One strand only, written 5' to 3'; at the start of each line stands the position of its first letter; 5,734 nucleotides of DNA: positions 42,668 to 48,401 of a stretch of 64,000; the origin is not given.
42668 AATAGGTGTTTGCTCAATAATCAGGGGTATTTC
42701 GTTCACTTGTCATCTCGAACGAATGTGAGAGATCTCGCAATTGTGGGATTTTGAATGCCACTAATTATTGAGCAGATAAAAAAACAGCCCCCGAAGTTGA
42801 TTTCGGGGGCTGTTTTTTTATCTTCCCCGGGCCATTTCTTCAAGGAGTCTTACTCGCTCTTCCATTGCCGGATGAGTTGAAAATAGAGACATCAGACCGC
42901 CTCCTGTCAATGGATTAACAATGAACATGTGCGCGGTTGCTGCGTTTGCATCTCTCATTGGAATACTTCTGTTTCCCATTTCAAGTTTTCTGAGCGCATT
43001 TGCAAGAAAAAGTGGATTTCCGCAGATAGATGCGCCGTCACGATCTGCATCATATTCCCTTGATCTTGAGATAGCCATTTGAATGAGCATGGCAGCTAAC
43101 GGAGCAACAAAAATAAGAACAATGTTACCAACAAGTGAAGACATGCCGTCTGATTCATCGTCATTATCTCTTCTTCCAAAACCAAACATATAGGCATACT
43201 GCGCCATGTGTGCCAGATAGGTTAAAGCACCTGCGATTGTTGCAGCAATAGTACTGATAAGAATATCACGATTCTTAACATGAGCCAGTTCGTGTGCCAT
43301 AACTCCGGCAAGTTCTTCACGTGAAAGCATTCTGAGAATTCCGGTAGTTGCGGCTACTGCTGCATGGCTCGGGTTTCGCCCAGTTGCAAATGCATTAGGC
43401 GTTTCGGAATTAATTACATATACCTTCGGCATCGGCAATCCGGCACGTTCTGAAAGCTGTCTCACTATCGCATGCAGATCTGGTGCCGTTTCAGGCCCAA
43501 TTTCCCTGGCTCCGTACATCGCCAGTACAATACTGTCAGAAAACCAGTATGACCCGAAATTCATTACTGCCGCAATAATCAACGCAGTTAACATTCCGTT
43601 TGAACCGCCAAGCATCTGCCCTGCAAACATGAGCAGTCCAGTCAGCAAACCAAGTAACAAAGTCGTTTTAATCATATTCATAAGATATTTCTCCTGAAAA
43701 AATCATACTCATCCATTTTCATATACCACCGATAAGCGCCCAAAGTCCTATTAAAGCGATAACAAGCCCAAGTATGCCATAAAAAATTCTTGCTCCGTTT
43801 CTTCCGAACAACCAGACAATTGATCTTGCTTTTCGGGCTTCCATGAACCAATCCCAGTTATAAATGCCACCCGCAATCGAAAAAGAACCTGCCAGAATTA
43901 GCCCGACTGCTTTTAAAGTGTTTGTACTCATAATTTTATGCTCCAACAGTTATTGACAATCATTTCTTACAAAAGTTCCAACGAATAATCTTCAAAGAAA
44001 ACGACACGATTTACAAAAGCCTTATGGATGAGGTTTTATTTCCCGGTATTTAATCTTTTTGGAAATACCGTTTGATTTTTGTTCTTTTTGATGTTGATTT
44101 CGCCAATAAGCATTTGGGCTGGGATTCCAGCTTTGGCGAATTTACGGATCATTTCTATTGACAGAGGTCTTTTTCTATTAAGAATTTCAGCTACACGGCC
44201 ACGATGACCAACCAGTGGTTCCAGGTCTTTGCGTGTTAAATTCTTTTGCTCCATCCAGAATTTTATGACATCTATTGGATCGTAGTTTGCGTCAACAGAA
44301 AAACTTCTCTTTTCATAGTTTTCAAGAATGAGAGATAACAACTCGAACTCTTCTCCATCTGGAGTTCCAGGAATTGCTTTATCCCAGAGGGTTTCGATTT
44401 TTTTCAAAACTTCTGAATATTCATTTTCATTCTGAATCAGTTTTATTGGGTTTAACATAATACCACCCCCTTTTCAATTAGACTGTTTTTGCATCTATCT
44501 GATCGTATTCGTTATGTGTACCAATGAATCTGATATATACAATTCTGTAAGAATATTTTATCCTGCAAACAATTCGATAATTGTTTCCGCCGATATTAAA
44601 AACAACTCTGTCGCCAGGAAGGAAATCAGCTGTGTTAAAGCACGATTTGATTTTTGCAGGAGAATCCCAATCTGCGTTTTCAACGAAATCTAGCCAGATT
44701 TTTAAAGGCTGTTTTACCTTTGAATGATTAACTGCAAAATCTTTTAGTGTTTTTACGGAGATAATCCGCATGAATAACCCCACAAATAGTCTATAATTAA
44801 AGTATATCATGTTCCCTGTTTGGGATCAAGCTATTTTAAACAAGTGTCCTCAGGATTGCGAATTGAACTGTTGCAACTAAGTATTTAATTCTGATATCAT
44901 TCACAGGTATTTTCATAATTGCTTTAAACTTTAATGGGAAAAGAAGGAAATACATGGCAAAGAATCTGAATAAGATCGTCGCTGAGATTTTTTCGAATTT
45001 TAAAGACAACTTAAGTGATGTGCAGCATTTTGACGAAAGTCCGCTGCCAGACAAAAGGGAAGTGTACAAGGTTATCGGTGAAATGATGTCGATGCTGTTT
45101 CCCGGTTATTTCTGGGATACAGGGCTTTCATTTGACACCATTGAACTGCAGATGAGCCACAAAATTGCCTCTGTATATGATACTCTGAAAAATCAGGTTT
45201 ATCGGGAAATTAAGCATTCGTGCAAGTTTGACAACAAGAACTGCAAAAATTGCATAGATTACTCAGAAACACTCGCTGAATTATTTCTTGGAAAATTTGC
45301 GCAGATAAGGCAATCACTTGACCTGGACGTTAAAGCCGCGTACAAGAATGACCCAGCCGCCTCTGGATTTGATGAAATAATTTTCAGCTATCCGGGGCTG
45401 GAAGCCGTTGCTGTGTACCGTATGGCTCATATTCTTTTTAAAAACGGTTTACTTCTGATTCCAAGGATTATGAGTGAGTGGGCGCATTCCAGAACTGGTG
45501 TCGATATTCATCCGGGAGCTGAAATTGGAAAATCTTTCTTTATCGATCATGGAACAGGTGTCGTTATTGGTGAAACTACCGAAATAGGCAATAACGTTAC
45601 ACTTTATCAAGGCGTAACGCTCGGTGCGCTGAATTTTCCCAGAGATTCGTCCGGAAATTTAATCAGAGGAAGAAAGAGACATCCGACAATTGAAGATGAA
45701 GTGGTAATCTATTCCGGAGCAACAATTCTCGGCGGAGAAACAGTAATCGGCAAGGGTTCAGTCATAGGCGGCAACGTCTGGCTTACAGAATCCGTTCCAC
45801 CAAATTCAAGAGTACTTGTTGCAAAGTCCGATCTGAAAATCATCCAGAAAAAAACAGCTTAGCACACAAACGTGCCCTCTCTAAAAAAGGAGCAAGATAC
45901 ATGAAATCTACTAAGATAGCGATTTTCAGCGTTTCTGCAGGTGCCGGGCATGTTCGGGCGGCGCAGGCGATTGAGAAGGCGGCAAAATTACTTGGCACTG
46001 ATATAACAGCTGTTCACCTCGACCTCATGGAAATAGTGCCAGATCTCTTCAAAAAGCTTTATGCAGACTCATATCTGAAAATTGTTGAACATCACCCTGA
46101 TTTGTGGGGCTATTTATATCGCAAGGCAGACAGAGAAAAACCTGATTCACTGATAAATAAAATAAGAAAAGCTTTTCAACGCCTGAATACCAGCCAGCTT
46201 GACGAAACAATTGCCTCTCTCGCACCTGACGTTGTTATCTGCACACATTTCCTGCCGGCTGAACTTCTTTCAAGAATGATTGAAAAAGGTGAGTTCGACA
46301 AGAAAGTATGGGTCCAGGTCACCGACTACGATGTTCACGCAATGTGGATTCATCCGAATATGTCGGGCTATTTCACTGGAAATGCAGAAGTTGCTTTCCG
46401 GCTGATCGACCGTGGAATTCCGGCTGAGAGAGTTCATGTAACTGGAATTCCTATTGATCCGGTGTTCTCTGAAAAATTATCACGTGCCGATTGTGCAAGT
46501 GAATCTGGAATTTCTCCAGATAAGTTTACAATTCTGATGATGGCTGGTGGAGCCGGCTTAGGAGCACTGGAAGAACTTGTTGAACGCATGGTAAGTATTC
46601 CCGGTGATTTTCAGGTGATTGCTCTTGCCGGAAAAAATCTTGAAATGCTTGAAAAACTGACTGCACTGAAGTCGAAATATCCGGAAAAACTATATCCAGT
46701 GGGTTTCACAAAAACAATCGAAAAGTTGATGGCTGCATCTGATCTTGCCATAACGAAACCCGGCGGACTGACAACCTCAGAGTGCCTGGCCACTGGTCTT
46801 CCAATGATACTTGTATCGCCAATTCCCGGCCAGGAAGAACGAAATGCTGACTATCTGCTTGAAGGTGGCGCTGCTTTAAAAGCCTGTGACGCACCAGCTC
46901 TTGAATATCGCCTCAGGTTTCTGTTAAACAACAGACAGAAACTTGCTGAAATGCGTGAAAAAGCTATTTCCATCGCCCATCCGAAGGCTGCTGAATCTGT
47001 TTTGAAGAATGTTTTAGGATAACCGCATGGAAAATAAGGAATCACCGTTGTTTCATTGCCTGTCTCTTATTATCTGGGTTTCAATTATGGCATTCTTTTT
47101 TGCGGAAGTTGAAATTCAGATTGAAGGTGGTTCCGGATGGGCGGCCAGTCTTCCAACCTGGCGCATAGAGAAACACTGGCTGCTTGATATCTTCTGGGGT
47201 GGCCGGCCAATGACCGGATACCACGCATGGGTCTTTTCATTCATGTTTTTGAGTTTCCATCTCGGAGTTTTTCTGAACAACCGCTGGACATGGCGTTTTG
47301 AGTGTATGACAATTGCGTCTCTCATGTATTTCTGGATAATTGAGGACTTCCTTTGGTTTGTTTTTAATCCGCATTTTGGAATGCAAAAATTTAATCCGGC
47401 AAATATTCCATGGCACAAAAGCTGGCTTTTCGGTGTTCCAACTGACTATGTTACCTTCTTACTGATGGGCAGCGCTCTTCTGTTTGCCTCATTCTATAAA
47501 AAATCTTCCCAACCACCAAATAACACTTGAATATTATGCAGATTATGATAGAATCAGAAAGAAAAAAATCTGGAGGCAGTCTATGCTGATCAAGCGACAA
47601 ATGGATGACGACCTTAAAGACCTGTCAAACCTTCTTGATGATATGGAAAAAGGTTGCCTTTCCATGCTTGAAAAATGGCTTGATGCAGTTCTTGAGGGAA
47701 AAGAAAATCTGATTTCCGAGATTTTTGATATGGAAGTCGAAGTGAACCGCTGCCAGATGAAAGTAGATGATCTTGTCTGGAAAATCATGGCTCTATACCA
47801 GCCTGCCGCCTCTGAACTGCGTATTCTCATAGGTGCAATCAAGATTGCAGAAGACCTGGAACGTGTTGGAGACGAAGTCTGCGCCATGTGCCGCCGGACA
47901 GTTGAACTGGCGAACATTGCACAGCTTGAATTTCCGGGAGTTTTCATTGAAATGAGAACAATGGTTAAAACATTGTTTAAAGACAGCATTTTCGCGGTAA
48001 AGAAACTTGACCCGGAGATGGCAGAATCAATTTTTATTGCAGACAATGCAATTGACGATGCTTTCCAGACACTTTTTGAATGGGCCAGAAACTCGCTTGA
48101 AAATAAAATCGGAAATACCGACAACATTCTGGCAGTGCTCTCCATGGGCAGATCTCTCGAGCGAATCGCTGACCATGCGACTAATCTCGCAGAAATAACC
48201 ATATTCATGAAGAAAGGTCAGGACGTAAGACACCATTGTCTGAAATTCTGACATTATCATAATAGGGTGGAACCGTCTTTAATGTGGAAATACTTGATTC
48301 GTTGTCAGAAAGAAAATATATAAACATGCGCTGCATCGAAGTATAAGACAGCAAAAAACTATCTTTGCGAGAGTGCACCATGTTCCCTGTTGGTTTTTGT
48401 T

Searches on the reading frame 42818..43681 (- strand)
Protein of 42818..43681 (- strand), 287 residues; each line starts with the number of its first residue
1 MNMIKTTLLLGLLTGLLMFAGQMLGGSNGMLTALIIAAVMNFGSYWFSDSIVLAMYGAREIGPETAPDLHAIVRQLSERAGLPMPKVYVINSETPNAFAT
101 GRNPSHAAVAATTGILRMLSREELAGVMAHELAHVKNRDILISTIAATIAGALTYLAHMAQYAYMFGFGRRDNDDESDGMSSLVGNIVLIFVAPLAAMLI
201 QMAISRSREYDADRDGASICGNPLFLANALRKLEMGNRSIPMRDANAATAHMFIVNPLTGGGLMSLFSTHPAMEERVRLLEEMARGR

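Call 25: search_protein_families(library=pfam, proteins=[window:42818-43681:-], max_evalue=0.0001)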
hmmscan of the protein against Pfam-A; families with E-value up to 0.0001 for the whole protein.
window:42818-43681:- (287 aa): 1 family
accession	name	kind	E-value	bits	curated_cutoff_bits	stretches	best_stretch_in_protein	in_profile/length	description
PF01435.24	Peptidase_M48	-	2.4e-35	122.5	20.3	1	64-283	2-185/186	Peptidase family M48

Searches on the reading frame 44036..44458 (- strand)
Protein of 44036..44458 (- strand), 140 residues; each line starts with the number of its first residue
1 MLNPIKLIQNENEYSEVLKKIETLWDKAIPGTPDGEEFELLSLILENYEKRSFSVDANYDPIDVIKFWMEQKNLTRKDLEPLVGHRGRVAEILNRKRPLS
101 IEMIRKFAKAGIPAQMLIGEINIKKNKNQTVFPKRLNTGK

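Call 25: search_protein_families(library=pfam, proteins=[window:44036-44458:-], max_evalue=0.0001)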
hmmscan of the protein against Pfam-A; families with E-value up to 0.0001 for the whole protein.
window:44036-44458:- (140 aa): 1 family
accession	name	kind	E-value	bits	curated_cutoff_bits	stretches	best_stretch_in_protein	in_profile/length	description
PF01381.28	HTH_3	-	8.3e-05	23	23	0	65-110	1-47/55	Helix-turn-helix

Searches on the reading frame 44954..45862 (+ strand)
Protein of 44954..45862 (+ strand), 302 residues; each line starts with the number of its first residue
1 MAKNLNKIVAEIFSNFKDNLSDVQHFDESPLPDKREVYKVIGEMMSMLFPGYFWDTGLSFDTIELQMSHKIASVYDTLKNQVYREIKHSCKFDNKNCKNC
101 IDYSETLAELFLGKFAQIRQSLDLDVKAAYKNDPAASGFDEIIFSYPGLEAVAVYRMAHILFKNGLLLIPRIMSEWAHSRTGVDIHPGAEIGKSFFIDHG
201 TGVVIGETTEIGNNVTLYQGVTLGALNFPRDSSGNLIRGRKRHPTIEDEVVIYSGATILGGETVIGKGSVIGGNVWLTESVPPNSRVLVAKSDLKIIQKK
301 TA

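Call 25: search_protein_families(library=pfam, proteins=[window:44954-45862:+], max_evalue=0.0001)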
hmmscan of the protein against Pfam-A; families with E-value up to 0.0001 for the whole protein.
window:44954-45862:+ (302 aa): 1 family
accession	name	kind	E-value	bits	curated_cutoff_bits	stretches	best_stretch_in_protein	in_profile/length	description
PF00132.30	Hexapep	-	2.9e-08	33.5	27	0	189-224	2-35/36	Bacterial transferase hexapeptide (six repeats)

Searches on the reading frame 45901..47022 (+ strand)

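Call 25: search_protein_families(library=pfam, proteins=[window:45901-47022:+], max_evalue=0.0001)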
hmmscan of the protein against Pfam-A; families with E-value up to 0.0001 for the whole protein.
window:45901-47022:+ (373 aa): 3 families
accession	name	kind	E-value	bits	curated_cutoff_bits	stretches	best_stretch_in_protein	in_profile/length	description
PF06925.17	MGDG_synth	-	3.9e-29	102.3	25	1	17-185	1-169/169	Monogalactosyldiacylglycerol (MGDG) synthase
PF04101.22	Glyco_tran_28_C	-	6.5e-11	43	22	1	211-365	2-164/166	Glycosyltransferase family 28 C-terminal domain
PF00534.26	Glycos_transf_1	-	3.8e-07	30.2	26.4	1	226-355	33-169/172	Glycosyl transferases group 1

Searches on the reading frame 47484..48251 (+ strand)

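Call 25: search_protein_families(library=pfam, proteins=[window:47484-48251:+], max_evalue=0.0001)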
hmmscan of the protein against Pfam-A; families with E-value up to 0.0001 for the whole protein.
window:47484-48251:+ (255 aa): 1 family
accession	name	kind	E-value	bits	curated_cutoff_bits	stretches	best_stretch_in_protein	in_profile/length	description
PF01895.24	PhoU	-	5.6e-33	113.6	23.5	2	52-138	2-88/89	PhoU domain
